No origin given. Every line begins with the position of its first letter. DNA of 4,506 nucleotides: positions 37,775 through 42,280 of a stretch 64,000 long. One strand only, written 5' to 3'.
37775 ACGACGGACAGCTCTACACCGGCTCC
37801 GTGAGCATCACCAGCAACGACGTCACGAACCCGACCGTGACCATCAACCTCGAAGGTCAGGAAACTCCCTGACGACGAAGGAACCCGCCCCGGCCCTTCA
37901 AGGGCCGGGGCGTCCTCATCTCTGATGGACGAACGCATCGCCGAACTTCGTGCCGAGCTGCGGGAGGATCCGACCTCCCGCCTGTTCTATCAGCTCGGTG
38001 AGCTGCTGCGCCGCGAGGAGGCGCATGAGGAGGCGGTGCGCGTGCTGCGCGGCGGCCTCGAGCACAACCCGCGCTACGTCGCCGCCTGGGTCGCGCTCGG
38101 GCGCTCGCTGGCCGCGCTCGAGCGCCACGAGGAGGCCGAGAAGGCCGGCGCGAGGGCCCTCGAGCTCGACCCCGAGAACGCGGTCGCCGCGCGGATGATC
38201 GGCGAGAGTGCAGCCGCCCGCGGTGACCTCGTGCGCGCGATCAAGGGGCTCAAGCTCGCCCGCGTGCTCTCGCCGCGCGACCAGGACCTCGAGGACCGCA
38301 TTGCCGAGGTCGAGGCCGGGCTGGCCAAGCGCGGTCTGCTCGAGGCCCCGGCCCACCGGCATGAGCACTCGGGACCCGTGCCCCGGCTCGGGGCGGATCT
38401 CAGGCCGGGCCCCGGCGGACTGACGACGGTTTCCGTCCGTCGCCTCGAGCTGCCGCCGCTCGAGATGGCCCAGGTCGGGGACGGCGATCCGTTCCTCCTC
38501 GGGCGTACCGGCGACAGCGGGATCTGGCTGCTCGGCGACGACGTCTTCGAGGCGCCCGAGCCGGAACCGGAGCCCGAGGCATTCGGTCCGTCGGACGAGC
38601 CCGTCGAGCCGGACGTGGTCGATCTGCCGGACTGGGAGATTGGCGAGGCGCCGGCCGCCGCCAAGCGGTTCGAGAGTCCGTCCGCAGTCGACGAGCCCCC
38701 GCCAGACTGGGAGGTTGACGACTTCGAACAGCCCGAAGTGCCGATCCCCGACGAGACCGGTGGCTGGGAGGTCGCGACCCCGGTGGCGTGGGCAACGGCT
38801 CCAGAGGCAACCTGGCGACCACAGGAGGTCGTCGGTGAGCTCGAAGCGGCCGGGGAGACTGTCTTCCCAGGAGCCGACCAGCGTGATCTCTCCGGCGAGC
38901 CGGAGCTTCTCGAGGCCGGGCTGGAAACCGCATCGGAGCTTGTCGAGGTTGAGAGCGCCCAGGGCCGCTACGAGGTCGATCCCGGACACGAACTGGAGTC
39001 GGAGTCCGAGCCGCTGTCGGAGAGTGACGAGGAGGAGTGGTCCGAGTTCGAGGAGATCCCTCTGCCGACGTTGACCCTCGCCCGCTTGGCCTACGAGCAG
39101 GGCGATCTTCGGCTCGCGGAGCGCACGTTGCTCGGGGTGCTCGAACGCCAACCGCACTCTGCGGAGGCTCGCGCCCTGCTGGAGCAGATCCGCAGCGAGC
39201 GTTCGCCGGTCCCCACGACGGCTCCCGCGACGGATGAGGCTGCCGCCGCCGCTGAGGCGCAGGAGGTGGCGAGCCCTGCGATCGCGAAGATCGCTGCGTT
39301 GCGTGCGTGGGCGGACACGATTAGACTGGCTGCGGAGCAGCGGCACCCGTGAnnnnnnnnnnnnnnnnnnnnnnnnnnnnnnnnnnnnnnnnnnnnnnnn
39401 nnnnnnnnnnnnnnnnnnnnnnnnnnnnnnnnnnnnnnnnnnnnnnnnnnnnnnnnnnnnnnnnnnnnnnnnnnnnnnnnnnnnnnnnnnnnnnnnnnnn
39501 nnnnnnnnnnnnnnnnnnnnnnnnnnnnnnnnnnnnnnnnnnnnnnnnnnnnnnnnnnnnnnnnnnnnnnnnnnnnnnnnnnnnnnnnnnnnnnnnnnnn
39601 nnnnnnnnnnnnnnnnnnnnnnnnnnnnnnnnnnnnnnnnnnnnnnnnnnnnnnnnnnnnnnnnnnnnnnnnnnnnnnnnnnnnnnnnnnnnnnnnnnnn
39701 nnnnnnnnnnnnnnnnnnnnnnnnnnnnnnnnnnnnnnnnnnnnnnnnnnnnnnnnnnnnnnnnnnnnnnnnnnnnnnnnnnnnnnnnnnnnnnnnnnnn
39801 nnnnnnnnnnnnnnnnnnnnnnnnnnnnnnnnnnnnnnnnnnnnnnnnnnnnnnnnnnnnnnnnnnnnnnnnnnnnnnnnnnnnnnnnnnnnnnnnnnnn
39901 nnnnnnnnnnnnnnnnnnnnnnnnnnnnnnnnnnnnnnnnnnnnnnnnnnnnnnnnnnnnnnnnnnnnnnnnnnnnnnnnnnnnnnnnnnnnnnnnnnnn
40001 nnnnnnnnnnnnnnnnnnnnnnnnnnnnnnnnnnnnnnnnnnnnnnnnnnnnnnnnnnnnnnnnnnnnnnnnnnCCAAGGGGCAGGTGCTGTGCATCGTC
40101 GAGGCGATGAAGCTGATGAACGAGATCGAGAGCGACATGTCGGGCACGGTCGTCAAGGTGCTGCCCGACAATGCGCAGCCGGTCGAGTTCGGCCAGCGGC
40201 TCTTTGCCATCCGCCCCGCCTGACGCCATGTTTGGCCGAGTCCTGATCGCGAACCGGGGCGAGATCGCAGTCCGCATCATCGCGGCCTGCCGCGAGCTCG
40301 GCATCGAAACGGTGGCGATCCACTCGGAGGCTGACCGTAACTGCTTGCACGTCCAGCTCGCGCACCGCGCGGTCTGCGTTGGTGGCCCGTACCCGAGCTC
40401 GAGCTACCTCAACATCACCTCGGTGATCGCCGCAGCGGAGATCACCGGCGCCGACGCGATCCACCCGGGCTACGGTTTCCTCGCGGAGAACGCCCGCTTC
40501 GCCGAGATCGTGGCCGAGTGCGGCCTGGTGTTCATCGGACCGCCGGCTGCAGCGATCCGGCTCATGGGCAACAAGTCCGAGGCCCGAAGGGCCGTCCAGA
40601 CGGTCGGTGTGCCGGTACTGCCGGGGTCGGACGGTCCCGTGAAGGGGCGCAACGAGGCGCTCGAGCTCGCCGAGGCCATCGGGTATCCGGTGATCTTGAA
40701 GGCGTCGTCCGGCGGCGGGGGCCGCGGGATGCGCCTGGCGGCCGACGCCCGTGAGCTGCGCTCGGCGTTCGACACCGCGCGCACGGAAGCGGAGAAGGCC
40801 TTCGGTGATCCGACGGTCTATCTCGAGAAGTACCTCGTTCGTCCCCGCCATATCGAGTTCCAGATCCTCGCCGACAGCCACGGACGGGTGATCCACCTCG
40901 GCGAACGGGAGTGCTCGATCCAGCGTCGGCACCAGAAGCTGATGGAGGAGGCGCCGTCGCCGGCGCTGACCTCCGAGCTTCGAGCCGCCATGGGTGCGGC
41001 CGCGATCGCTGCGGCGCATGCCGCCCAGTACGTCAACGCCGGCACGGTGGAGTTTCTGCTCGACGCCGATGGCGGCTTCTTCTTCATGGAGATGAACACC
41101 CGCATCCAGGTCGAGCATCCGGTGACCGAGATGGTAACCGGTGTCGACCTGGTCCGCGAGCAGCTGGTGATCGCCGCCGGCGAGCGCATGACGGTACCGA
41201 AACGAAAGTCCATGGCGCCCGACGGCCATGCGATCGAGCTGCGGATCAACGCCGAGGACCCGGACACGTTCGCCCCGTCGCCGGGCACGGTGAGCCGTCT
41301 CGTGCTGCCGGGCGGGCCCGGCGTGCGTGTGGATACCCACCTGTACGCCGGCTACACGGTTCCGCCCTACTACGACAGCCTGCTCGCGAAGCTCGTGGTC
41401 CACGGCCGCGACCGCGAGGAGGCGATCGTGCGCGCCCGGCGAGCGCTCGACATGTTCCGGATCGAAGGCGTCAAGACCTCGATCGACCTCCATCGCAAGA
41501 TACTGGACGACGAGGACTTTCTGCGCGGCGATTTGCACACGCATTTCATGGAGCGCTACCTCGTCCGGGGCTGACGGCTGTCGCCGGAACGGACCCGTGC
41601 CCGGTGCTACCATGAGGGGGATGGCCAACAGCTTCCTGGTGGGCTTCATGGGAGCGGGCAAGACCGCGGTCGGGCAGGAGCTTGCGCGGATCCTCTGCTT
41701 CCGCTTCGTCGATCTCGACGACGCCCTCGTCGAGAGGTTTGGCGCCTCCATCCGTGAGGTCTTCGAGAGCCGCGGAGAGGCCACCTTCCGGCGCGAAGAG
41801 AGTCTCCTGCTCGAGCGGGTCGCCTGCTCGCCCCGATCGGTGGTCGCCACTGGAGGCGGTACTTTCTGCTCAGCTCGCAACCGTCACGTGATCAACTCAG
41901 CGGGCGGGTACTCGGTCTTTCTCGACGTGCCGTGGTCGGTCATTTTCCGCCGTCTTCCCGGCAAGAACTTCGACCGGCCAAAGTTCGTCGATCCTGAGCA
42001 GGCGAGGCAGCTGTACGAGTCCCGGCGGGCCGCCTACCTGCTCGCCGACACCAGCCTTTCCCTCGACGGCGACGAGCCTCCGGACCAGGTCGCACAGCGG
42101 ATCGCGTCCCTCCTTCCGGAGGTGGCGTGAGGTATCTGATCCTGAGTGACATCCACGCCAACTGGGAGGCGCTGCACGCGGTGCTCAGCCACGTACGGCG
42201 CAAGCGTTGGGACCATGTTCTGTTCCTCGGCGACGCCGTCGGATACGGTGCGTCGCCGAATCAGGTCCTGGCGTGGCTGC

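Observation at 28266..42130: pilMNOPQ block is extended by four uncharacterised genes before accBC-aroK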

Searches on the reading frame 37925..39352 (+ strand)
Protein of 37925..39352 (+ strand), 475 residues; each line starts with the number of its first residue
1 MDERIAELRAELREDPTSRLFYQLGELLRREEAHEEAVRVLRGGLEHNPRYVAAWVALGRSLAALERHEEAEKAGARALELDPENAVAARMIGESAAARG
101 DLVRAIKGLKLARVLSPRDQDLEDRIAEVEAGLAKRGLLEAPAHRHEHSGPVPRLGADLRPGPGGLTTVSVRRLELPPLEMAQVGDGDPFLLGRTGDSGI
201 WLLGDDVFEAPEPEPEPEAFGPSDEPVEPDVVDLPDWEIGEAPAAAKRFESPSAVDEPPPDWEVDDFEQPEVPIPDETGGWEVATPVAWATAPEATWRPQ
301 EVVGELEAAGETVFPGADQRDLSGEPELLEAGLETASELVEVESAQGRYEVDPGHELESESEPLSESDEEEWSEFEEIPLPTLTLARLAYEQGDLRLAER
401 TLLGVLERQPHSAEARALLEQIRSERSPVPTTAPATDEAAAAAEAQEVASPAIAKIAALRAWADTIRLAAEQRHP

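Call 4: search_protein_families(library=pfam, proteins=[window:37925-39352:+], max_evalue=0.01)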
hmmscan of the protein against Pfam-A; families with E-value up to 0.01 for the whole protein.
window:37925-39352:+ (475 aa): 12 families
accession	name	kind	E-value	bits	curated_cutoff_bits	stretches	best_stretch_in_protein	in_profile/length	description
PF14559.12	TPR_19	-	7e-12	45.9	25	2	30-73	3-46/68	Tetratricopeptide repeat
PF07719.23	TPR_2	-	9e-11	41.5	27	1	53-85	2-34/34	Tetratricopeptide repeat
PF23914.1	TPR_CcmH_CycH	-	1e-07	32.4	42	1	40-89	38-87/158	Cytochrome c-type biogenesis protein H TPR domain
PF13432.12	TPR_16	-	1.3e-07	32.4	32.7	2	22-86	1-65/65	Tetratricopeptide repeat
PF13428.12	TPR_14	-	1.3e-07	32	23.5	2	20-60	3-43/44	Tetratricopeptide repeat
PF13181.12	TPR_8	-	3.3e-07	30.4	25.7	1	53-85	2-34/34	Tetratricopeptide repeat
PF13431.12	TPR_17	-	1.1e-06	28.9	24.4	0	45-72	6-33/34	Tetratricopeptide repeat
PF00515.34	TPR_1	-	1.6e-05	24.9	27.8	1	53-85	2-34/34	Tetratricopeptide repeat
PF12895.13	ANAPC3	-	0.00037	21.2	27.2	1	12-74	19-78/82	Anaphase-promoting complex, cyclosome, subunit 3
PF13424.12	TPR_12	-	0.00066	20.2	30.1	1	31-83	23-76/77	Tetratricopeptide repeat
PF25060.1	ARM_TT21_2nd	-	0.0035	17.3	27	0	382-424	225-267/270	Tetratricopeptide repeat protein 21 second ARM domain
PF13176.12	TPR_7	-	0.0063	17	27.9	0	22-48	3-31/36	Tetratricopeptide repeat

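Call 79: search_protein_families(library=ncbifam, proteins=[window:37925-39349:+], max_evalue=0.01)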
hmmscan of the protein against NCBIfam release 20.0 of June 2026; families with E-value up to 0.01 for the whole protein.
window:37925-39349:+ (475 aa): 11 families
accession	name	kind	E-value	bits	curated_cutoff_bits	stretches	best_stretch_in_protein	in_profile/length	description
TIGR02917.1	PEP_TPR_lipo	equivalog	2e-06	26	312.2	1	6-88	724-806/899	XrtA/PEP-CTERM system TPR-repeat protein PrsT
NF040959.1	MamA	equivalog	7e-06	25.6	200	1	19-112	106-199/204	magnetosome protein MamA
TIGR02552.1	LcrH_SycD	equivalog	9e-06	25.4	104.8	1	48-123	48-126/136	SycD/LcrH family type III secretion system chaperone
NF033920.0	C39_PA2778_fam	equivalog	2.3e-05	23.9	150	0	27-83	199-255/255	PA2778 family cysteine peptidase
NF033758.1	gliding_GltE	equivalog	5.1e-05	22.4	225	1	8-117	212-321/411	adventurous gliding motility TPR repeat lipoprotein GltE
TIGR02521.1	type_IV_pilW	equivalog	8.3e-05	22.2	154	1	30-87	43-100/234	type IV pilus biogenesis/stability protein PilW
NF033762.1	social_mot_Tgl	equivalog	0.00076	18.9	225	1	13-107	26-121/252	social motility TPR repeat lipoprotein Tgl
TIGR00540.1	TPR_hemY_coli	hypoth_equivalog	0.00083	18.2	142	1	3-73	310-380/385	heme biosynthesis-associated TPR protein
NF040561.1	PrimPol_Msp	equivalog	0.002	16.7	200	0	16-92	23-91/515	CRISPR-associated primase-polymerase type A1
TIGR02795.1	tol_pal_ybgF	equivalog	0.0073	16.9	90.1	0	372-417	69-114/119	tol-pal system protein YbgF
NF008757.0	PRK11788.1-5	equivalog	0.0088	15.2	363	0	61-110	189-238/388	lipopolysaccharide assembly protein LapB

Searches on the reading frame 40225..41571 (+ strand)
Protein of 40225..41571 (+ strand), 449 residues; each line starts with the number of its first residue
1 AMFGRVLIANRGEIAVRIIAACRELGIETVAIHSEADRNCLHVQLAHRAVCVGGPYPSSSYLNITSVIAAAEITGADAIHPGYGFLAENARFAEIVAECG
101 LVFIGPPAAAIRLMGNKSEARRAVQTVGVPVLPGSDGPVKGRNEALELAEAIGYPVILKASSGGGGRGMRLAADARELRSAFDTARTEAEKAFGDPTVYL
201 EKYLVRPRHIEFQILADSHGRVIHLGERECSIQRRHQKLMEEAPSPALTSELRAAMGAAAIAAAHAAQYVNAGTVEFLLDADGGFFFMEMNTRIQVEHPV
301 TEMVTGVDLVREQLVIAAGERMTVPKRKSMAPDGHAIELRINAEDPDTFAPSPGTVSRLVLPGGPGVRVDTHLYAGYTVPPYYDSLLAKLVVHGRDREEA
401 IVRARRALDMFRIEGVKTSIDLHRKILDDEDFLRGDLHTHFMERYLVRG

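Call 72: list_cluster_members(proteins=[L137:13779-15125:+, L137:2277-4502:+, L138:11252-12592:+, L138:3595-6078:+, L138:9630-9983:+, L138:8025-9572:+, window:40225-41571:+, window:25682-27880:+])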
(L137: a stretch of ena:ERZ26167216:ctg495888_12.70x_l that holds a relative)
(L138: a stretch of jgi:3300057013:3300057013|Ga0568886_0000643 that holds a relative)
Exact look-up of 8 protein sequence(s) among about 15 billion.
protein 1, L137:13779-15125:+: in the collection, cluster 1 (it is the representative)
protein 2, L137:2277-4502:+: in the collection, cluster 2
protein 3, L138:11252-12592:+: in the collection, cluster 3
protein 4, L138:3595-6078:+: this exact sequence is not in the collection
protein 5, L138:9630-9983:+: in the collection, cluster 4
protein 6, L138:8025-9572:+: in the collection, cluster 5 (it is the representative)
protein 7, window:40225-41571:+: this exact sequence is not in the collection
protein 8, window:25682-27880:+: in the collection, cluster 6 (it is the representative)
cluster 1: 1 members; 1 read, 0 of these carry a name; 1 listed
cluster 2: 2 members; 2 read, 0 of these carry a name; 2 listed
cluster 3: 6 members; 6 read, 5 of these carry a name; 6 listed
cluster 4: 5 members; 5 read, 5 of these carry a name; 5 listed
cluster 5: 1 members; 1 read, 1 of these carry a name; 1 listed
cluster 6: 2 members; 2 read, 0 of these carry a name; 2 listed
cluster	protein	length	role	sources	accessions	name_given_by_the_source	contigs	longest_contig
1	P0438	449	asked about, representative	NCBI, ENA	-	-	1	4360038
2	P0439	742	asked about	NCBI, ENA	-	-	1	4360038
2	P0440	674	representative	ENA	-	-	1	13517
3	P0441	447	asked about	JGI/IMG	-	acetyl-CoA carboxylase biotin carboxylase subunit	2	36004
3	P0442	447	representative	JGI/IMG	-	acetyl-CoA carboxylase biotin carboxylase subunit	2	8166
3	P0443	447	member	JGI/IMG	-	acetyl-CoA carboxylase biotin carboxylase subunit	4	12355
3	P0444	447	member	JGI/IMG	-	acetyl-CoA carboxylase biotin carboxylase subunit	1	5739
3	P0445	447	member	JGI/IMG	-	acetyl-CoA carboxylase biotin carboxylase subunit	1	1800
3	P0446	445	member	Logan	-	-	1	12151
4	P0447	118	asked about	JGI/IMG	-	predicted regulator of Ras-like GTPase activity (Roadblock/LC7/MglB family)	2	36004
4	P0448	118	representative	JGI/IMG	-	predicted regulator of Ras-like GTPase activity (Roadblock/LC7/MglB family)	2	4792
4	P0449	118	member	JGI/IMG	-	predicted regulator of Ras-like GTPase activity (Roadblock/LC7/MglB family)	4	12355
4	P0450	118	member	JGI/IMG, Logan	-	predicted regulator of Ras-like GTPase activity (Roadblock/LC7/MglB family)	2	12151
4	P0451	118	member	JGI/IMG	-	predicted regulator of Ras-like GTPase activity (Roadblock/LC7/MglB family)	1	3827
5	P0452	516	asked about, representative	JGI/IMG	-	tetratricopeptide (TPR) repeat protein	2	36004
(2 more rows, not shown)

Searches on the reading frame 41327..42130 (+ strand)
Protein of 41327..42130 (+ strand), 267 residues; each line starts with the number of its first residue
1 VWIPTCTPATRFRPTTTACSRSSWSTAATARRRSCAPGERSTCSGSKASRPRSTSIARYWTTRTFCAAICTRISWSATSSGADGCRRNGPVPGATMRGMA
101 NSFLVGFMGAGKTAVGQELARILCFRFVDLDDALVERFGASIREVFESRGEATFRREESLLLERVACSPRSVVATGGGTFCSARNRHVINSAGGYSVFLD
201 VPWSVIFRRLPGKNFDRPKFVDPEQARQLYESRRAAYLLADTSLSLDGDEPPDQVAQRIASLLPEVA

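Call 4: search_protein_families(library=pfam, proteins=[window:41327-42130:+], max_evalue=0.01)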
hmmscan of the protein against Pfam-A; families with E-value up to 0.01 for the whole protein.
window:41327-42130:+ (267 aa): 3 families
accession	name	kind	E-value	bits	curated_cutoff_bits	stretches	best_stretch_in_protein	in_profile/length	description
PF01202.28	SKI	-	1.1e-36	126.9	22.1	1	108-261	1-156/159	Shikimate kinase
PF13671.12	AAA_33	-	0.00034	21.4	27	1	103-228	3-135/143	AAA domain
PF13238.12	AAA_18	-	0.0028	18.6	29.4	1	103-150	2-49/128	AAA domain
